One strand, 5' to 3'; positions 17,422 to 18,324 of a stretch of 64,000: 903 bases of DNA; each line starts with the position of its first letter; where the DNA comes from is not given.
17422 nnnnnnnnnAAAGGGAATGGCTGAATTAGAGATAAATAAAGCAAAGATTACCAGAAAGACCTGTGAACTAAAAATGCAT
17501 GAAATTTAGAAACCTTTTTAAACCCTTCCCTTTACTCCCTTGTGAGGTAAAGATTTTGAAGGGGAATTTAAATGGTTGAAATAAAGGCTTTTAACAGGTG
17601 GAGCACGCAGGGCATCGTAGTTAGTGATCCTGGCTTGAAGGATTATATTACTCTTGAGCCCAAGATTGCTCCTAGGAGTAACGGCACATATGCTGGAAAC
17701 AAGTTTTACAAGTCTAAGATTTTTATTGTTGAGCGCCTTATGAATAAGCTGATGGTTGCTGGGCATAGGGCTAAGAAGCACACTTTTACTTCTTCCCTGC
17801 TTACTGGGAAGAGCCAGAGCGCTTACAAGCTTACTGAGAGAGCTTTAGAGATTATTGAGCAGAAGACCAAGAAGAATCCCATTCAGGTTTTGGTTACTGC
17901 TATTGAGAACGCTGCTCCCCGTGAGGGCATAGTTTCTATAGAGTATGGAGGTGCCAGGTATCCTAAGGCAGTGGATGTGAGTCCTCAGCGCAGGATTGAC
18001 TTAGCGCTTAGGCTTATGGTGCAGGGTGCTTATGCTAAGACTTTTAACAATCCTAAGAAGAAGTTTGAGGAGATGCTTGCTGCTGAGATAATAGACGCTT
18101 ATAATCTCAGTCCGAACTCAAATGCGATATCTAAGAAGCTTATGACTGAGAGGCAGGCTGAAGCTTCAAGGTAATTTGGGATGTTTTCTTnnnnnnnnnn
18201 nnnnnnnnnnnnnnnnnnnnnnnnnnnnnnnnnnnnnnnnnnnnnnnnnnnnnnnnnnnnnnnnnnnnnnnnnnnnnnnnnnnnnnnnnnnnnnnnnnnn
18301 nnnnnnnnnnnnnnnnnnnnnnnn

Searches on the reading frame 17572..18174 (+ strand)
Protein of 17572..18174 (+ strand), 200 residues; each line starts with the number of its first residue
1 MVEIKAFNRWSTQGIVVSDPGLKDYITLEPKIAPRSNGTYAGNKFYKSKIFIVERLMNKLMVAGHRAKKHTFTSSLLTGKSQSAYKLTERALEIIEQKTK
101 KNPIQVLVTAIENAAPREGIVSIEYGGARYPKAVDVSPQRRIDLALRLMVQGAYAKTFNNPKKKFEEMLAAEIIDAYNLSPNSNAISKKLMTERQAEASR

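Call 77: search_protein_families(library=pfam, proteins=[window:17572-18174:+], max_evalue=0.001)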
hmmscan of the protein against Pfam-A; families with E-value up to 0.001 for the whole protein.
window:17572-18174:+ (200 aa): 1 family
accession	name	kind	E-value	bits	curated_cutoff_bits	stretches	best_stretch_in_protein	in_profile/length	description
PF00177.27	Ribosomal_S7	-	1.1e-40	139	24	1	43-200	14-148/148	Ribosomal protein S7p/S5e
